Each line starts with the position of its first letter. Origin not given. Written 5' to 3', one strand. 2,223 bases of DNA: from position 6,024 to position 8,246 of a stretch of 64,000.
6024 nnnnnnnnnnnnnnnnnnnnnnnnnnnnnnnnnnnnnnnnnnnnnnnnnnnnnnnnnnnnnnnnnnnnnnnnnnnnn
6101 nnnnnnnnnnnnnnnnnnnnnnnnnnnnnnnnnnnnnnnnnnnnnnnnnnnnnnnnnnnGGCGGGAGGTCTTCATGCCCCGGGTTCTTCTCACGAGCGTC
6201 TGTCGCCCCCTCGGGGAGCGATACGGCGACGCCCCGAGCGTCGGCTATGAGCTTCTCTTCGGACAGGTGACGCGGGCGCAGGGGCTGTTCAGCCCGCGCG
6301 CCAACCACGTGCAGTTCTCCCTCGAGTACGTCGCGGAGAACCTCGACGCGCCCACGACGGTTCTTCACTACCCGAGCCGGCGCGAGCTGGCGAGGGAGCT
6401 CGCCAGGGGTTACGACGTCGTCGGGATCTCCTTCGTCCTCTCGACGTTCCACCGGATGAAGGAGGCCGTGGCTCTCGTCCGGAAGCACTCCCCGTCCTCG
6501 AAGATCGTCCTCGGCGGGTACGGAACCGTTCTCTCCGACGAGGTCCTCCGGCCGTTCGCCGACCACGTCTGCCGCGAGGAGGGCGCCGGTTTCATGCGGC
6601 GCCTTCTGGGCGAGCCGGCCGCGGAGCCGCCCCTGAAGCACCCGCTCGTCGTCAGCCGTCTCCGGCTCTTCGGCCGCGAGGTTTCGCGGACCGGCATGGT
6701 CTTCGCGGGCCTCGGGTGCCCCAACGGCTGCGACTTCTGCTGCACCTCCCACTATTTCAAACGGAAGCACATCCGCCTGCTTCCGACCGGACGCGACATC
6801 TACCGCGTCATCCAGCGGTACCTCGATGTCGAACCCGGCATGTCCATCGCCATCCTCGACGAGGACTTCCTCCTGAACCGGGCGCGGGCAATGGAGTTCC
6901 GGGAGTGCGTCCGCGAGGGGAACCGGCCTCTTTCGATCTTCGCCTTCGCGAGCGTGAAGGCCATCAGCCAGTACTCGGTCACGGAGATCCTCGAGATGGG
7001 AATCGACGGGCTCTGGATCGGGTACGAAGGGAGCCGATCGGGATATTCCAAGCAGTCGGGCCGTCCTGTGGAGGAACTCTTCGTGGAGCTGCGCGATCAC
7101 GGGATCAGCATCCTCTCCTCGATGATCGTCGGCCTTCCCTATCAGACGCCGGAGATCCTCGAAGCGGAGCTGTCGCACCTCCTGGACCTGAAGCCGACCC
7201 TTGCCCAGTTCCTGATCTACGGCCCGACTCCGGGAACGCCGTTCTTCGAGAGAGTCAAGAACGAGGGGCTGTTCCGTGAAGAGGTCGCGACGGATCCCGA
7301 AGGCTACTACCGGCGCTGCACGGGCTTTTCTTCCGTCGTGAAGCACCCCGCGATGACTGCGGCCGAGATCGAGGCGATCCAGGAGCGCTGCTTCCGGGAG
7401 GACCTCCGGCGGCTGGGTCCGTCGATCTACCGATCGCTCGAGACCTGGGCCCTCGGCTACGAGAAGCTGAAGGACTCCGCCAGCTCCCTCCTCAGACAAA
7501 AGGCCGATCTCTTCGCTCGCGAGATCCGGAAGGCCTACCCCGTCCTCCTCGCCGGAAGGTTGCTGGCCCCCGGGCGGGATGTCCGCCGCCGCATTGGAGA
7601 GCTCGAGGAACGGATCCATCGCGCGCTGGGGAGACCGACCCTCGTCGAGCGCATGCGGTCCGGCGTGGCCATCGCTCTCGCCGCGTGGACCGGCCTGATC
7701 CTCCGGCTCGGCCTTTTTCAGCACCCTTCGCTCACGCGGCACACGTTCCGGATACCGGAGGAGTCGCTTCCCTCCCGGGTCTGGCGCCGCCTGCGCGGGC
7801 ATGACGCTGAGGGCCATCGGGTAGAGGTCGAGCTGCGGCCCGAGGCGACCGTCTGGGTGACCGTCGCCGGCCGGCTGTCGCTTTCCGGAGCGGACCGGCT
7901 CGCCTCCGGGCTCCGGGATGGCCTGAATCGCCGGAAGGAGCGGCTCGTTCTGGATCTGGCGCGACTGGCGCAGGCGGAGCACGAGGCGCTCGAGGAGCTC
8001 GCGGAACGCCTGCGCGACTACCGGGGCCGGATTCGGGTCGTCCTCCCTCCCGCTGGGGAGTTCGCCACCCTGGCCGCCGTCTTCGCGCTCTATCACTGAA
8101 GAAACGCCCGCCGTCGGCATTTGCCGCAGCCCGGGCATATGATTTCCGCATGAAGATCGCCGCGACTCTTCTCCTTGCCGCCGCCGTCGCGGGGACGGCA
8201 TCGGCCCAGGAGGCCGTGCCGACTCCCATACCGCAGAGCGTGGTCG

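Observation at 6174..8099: Radical SAM (B12-binding class) enzyme fused to a C-terminal STAS/anti-sigma-antagonist-like domain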

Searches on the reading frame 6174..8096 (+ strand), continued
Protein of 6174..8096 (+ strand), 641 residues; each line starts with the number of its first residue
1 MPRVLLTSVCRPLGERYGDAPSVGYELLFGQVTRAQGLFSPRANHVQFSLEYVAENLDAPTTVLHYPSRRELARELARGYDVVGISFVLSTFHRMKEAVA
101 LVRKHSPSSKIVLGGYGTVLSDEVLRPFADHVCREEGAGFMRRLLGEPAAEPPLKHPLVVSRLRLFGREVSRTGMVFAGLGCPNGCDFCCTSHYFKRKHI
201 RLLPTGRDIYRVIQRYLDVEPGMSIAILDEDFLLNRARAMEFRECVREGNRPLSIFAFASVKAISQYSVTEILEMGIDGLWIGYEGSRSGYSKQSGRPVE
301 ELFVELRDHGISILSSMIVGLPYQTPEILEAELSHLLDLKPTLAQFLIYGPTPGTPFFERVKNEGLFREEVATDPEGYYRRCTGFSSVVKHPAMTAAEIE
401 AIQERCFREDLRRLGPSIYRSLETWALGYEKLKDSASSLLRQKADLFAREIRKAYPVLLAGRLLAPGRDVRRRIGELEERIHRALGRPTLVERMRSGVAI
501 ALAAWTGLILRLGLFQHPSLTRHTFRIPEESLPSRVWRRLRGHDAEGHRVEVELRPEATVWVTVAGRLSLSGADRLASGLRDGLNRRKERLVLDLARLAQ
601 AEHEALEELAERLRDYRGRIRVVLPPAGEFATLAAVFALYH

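Call 81: find_homologous_proteins(query=L026:10001-11914:+)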
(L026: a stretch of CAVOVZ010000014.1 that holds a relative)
Query L026:10001-11914:+ (638 aa): 3000 proteins with E <= 0.001 among 8000 candidates; the best 120 are listed.
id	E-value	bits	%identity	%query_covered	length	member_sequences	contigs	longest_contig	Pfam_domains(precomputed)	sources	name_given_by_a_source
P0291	0.0e+0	1451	100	100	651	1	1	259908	PF01740.27,PF04055.28,PF02310.25,PF13466.13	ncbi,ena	-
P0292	0.0e+0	1337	91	100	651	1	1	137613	PF01740.27,PF04055.28,PF02310.25,PF13466.13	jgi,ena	-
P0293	0.0e+0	1316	90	100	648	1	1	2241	PF01740.27,PF04055.28,PF02310.25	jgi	-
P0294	0.0e+0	1268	87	100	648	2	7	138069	PF04055.28,PF02310.25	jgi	jgi:radical SAM superfamily enzyme YgiQ (UPF0313 family)/anti-anti-sigma regulatory factor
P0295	0.0e+0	1242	85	100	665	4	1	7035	PF01740.27,PF04055.28,PF02310.25,PF13466.13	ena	-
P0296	0.0e+0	1160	78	100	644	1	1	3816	PF01740.27,PF04055.28,PF02310.25,PF13466.13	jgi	jgi:radical SAM superfamily enzyme YgiQ (UPF0313 family)/anti-anti-sigma regulatory factor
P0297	0.0e+0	1122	76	100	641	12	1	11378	PF04055.28,PF02310.25,PF13466.13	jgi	-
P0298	0.0e+0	1119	77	100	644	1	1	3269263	PF04055.28,PF02310.25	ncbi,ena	-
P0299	0.0e+0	1118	76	100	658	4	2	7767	PF04055.28,PF02310.25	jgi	jgi:radical SAM superfamily enzyme YgiQ (UPF0313 family)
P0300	0.0e+0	1118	76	100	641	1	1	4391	PF04055.28,PF02310.25,PF13466.13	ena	-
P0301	0.0e+0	1118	76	100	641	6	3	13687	PF04055.28,PF02310.25,PF13466.13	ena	-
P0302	0.0e+0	1117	77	100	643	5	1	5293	PF04055.28,PF02310.25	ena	-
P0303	0.0e+0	1116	76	100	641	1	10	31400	PF04055.28,PF02310.25,PF13466.13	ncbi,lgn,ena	-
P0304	0.0e+0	1116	76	100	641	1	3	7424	PF04055.28,PF02310.25,PF13466.13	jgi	jgi:radical SAM superfamily enzyme YgiQ (UPF0313 family)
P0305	0.0e+0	1116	75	100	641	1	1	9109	PF04055.28,PF02310.25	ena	-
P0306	0.0e+0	1115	75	100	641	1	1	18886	PF04055.28,PF02310.25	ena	-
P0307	0.0e+0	1114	75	100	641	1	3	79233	PF04055.28,PF02310.25,PF13466.13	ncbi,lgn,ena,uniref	ncbi:MAG: hypothetical protein ABSB13_02090 [Candidatus Binatus sp.]|uniref:radical SAM protein n=1 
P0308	0.0e+0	1114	75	100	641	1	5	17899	PF04055.28,PF02310.25,PF13466.13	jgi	-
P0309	0.0e+0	1114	75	100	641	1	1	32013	PF04055.28,PF02310.25,PF13466.13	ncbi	-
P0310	0.0e+0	1114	75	100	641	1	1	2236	PF04055.28,PF02310.25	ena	-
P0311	0.0e+0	1114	75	100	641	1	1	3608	PF04055.28,PF02310.25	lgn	-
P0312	0.0e+0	1114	75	100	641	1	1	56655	PF04055.28,PF02310.25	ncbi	ncbi:MAG: hypothetical protein WCE23_12415 [Candidatus Binatus sp.]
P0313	0.0e+0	1114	76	100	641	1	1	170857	PF04055.28,PF02310.25,PF13466.13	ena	-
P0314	0.0e+0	1114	75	100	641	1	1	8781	PF04055.28,PF02310.25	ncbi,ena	-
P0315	0.0e+0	1113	76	100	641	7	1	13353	PF04055.28,PF02310.25,PF13466.13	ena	-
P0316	0.0e+0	1113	75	100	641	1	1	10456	PF04055.28,PF02310.25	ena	-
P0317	0.0e+0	1113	76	100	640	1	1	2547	PF04055.28,PF02310.25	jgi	jgi:radical SAM superfamily enzyme YgiQ (UPF0313 family)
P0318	0.0e+0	1113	75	100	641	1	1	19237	PF04055.28,PF02310.25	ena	-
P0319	0.0e+0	1112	75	100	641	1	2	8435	PF04055.28,PF02310.25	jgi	-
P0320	0.0e+0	1111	75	100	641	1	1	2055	PF04055.28,PF02310.25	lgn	-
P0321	0.0e+0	1111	75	100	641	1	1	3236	PF04055.28,PF02310.25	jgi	-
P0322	0.0e+0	1111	75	100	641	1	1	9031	PF04055.28,PF02310.25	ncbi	-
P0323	0.0e+0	1111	75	100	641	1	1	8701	PF04055.28,PF02310.25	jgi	-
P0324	0.0e+0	1111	75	100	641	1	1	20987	PF04055.28,PF02310.25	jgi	-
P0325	0.0e+0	1111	76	100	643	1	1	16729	PF04055.28,PF02310.25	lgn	-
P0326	0.0e+0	1110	75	100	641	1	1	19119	PF04055.28,PF02310.25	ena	-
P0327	0.0e+0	1110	75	100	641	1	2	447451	PF04055.28,PF02310.25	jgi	jgi:radical SAM superfamily enzyme YgiQ (UPF0313 family)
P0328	0.0e+0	1109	75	100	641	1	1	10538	PF04055.28,PF02310.25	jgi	-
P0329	0.0e+0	1109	75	100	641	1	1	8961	PF04055.28,PF02310.25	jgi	-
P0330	0.0e+0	1109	75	100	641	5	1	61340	PF04055.28,PF02310.25,PF13466.13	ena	-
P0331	0.0e+0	1109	75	100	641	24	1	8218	PF04055.28,PF02310.25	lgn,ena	-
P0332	0.0e+0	1109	76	100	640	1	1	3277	PF04055.28,PF02310.25,PF13466.13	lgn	-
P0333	0.0e+0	1108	76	100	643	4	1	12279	PF04055.28,PF02310.25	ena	-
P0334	0.0e+0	1107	76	100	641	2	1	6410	PF04055.28,PF02310.25,PF13466.13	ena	-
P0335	0.0e+0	1107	76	100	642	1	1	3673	PF04055.28,PF02310.25,PF13466.13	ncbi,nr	ncbi:MAG TPA: radical SAM protein [Isosphaeraceae bacterium]|nr:radical SAM protein [Isosphaeraceae 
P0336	0.0e+0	1107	76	100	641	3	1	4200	PF04055.28,PF02310.25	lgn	-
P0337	0.0e+0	1105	75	100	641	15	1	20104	PF04055.28,PF02310.25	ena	-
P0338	0.0e+0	1103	75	100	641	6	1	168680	PF04055.28,PF02310.25,PF13466.13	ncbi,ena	-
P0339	0.0e+0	1102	75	100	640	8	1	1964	PF04055.28,PF02310.25,PF13466.13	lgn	-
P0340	0.0e+0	1100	75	100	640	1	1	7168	PF04055.28,PF02310.25,PF13466.13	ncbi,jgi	jgi:radical SAM superfamily enzyme YgiQ (UPF0313 family)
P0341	0.0e+0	1097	75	100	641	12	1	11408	PF04055.28,PF02310.25,PF13466.13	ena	-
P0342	0.0e+0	1097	75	100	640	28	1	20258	PF04055.28,PF02310.25,PF13466.13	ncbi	-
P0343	0.0e+0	1095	75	98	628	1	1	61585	PF04055.28,PF02310.25,PF13466.13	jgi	-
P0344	0.0e+0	1095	75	98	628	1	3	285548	PF04055.28,PF02310.25,PF13466.13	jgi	jgi:radical SAM superfamily enzyme YgiQ (UPF0313 family)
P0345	0.0e+0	1094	75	98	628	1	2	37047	PF04055.28,PF02310.25,PF13466.13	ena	-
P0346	0.0e+0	1094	75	98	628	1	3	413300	PF04055.28,PF02310.25,PF13466.13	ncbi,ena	-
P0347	0.0e+0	1089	74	100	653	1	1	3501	PF04055.28,PF02310.25,PF13466.13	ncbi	-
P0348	0.0e+0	1088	74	100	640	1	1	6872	PF04055.28,PF02310.25,PF13466.13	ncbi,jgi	jgi:radical SAM superfamily enzyme YgiQ (UPF0313 family)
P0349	0.0e+0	1087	74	100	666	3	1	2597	PF04055.28,PF02310.25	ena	-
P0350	0.0e+0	1087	74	100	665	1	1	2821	PF04055.28,PF02310.25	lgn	-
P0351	0.0e+0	1087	74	100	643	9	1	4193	PF04055.28,PF02310.25,PF13466.13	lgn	-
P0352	0.0e+0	1086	74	100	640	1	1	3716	PF04055.28,PF02310.25,PF13466.13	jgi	jgi:radical SAM superfamily enzyme YgiQ (UPF0313 family)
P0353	0.0e+0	1086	75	100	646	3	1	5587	PF04055.28,PF02310.25,PF13466.13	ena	-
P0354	0.0e+0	1086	74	100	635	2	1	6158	PF04055.28,PF02310.25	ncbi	-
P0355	0.0e+0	1085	72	100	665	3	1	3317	PF04055.28,PF02310.25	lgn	-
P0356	0.0e+0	1085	75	100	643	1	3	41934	PF04055.28,PF02310.25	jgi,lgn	jgi:radical SAM superfamily enzyme YgiQ (UPF0313 family)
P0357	0.0e+0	1083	74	100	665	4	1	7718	PF04055.28,PF02310.25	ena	-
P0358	0.0e+0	1083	75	100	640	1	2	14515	PF04055.28,PF02310.25,PF13466.13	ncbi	-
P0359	0.0e+0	1082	74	100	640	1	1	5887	PF04055.28,PF02310.25,PF13466.13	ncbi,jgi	jgi:radical SAM superfamily enzyme YgiQ (UPF0313 family)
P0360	0.0e+0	1080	73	100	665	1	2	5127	PF04055.28,PF02310.25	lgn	-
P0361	0.0e+0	1080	73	100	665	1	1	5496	PF04055.28,PF02310.25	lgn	-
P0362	0.0e+0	1079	74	100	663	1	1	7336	PF04055.28,PF02310.25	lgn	-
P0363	0.0e+0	1078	74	100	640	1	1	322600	PF04055.28,PF02310.25,PF13466.13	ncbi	-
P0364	0.0e+0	1078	72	100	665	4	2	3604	PF04055.28,PF02310.25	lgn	-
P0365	0.0e+0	1076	76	96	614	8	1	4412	PF04055.28,PF02310.25,PF13466.13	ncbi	ncbi:MAG: cobalamin-dependent protein [Gemmatimonadota bacterium]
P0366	0.0e+0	1075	73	100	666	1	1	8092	PF04055.28,PF02310.25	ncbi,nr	ncbi:MAG: hypothetical protein GF341_04470 [candidate division Zixibacteria bacterium]|nr:hypothetic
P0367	0.0e+0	1074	73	100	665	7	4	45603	PF04055.28,PF02310.25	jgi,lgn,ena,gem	-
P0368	0.0e+0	1064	71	100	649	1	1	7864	PF04055.28,PF02310.25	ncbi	-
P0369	0.0e+0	1062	70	100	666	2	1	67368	PF04055.28,PF02310.25,PF13466.13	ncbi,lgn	-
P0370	0.0e+0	1062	79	91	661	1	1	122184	PF04055.28,PF02310.25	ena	-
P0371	0.0e+0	1061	74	96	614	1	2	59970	PF04055.28,PF02310.25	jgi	jgi:radical SAM superfamily enzyme YgiQ (UPF0313 family)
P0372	0.0e+0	1060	74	96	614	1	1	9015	PF04055.28,PF02310.25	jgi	jgi:radical SAM superfamily enzyme YgiQ (UPF0313 family)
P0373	0.0e+0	1057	72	100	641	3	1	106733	PF04055.28,PF02310.25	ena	-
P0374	0.0e+0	1056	73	97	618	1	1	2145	PF04055.28,PF02310.25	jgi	jgi:radical SAM superfamily enzyme YgiQ (UPF0313 family)/anti-anti-sigma regulatory factor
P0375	0.0e+0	1055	77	94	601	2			PF04055.28,PF02310.25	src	-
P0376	0.0e+0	1055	71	100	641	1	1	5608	PF04055.28,PF02310.25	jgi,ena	-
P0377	0.0e+0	1051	70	100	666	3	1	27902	PF04055.28,PF02310.25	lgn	-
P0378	0.0e+0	1051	70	100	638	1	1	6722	PF04055.28,PF02310.25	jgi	jgi:haloalkane dehalogenase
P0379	0.0e+0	1048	70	100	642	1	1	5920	PF04055.28,PF02310.25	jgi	-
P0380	0.0e+0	1047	72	100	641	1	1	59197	PF04055.28,PF02310.25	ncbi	-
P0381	0.0e+0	1047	70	100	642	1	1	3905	PF04055.28,PF02310.25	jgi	-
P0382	0.0e+0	1046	73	96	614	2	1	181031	PF04055.28,PF02310.25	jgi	jgi:radical SAM superfamily enzyme YgiQ (UPF0313 family)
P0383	0.0e+0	1045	71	100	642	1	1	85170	PF04055.28,PF02310.25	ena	-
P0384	0.0e+0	1043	71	100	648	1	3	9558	PF02310.25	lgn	-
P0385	0.0e+0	1042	71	100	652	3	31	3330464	PF04055.28,PF02310.25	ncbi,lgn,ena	-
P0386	0.0e+0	1040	73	97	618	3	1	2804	PF04055.28,PF02310.25,PF13466.13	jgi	-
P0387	0.0e+0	1039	74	96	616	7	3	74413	PF04055.28,PF02310.25,PF13466.13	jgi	jgi:radical SAM superfamily enzyme YgiQ (UPF0313 family)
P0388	0.0e+0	1038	71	98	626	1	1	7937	PF04055.28,PF02310.25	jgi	-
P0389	0.0e+0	1037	70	100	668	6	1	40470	PF04055.28,PF02310.25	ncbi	-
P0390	0.0e+0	1036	73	98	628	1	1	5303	PF04055.28,PF02310.25,PF13466.13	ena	-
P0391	0.0e+0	1032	70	100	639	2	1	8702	PF04055.28,PF02310.25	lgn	-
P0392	0.0e+0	1031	70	100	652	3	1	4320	PF04055.28,PF02310.25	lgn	-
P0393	0.0e+0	1031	73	95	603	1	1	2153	PF04055.28,PF02310.25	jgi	jgi:radical SAM superfamily enzyme YgiQ (UPF0313 family)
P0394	0.0e+0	1031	70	100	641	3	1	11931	PF04055.28,PF02310.25,PF13466.13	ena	-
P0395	0.0e+0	1025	69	100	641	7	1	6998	PF04055.28,PF02310.25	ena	-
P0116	0.0e+0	1025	69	100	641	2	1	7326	PF04055.28,PF02310.25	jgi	jgi:haloalkane dehalogenase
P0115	0.0e+0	1024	69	100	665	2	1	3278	PF04055.28,PF02310.25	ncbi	-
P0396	0.0e+0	1023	69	100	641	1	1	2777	PF04055.28,PF02310.25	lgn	-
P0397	0.0e+0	1022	69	100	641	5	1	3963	PF04055.28,PF02310.25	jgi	jgi:haloalkane dehalogenase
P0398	0.0e+0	1022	70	100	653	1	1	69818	PF04055.28,PF02310.25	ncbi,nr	ncbi:MAG: cobalamin B12-binding domain-containing protein [Planctomycetes bacterium]|nr:cobalamin B1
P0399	0.0e+0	1019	70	100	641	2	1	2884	PF02310.25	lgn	-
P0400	0.0e+0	1019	70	100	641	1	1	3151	PF04055.28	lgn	-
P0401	0.0e+0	1017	74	95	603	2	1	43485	PF04055.28,PF02310.25,PF13466.13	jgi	jgi:radical SAM superfamily enzyme YgiQ (UPF0313 family)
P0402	0.0e+0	1016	69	100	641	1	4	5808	PF04055.28,PF02310.25,PF13466.13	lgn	-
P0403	0.0e+0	1015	69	100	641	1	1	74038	PF04055.28,PF02310.25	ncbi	-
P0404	0.0e+0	1013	69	100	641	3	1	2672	PF04055.28,PF02310.25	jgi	jgi:haloalkane dehalogenase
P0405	0.0e+0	1011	68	100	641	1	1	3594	PF04055.28,PF02310.25,PF13466.13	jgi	jgi:radical SAM superfamily enzyme YgiQ (UPF0313 family)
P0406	1.3e-298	1010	70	100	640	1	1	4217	PF04055.28,PF02310.25,PF13466.13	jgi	jgi:hypothetical protein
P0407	1.3e-298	1010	68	100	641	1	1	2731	PF04055.28,PF02310.25,PF13466.13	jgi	-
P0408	8.8e-298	1007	69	100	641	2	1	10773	PF04055.28,PF02310.25,PF13466.13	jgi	jgi:haloalkane dehalogenase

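Call 84: find_encoding_contigs(protein=P0155, flank=8000, max_places=2)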
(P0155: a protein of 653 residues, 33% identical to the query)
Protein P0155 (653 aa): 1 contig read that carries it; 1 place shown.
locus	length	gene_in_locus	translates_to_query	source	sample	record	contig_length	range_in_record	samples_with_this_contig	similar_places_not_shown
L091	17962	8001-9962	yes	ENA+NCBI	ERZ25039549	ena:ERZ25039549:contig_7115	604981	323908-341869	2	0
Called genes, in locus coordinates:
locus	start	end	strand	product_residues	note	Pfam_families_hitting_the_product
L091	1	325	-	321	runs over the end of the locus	PF01544:CorA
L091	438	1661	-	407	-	PF13469:Sulfotransfer_3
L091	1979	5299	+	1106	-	-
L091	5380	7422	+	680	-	PF02120:Flg_hook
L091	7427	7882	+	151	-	PF01312:Bac_export_2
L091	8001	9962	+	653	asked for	PF02310:B12-binding, PF04055:Radical_SAM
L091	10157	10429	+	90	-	PF12728:HTH_17, PF00376:MerR (weak)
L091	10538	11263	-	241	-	-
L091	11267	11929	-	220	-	-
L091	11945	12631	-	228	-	PF00005:ABC_tran, PF13304:AAA_21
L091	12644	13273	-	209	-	PF04893:Yip1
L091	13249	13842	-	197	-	-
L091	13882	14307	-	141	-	-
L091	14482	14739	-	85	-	-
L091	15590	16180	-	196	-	PF00881:Nitroreductase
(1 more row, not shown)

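Call 85: find_encoding_contigs(protein=P0127, flank=8000, max_places=3)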
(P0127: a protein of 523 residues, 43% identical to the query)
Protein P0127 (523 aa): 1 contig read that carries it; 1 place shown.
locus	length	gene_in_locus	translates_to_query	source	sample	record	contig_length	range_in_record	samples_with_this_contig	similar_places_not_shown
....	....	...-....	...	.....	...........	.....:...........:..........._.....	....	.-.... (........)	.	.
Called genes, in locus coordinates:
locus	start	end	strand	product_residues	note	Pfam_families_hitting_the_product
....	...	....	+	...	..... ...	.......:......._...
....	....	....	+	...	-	?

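Call 86: find_encoding_contigs(protein=P0125, flank=8000, max_places=3)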
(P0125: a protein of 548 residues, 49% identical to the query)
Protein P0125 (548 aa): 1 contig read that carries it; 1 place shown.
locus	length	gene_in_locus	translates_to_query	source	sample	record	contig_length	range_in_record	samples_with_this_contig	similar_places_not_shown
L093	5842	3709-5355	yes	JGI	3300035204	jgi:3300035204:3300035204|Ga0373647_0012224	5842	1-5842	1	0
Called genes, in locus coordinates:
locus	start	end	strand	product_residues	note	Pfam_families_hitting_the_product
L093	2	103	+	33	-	?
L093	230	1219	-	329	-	PF07298:NnrU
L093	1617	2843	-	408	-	PF00070:Pyr_redox (faint), PF00890:FAD_binding_2 (faint), PF01266:DAO (faint), PF01494:FAD_binding_3, PF04820:Trp_halogenase, PF07992:Pyr_redox_2 (weak), PF12831:FAD_oxidored, PF04820:Trp_halogenase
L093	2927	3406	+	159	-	-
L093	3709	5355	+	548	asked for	PF02310:B12-binding, PF04055:Radical_SAM (weak)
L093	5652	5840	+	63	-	?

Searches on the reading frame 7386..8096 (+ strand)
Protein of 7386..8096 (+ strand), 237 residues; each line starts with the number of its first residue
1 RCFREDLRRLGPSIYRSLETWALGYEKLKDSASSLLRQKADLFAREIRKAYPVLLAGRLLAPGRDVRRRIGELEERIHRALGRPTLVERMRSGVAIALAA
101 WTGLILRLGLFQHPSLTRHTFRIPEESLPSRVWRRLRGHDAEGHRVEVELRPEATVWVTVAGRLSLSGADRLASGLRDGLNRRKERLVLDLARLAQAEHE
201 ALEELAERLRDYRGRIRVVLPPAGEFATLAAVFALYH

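Call 6: search_protein_families(library=pfam, proteins=[window:7386-8096:+], max_evalue=10)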
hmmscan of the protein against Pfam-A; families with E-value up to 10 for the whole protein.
seq(237 aa): 0 families
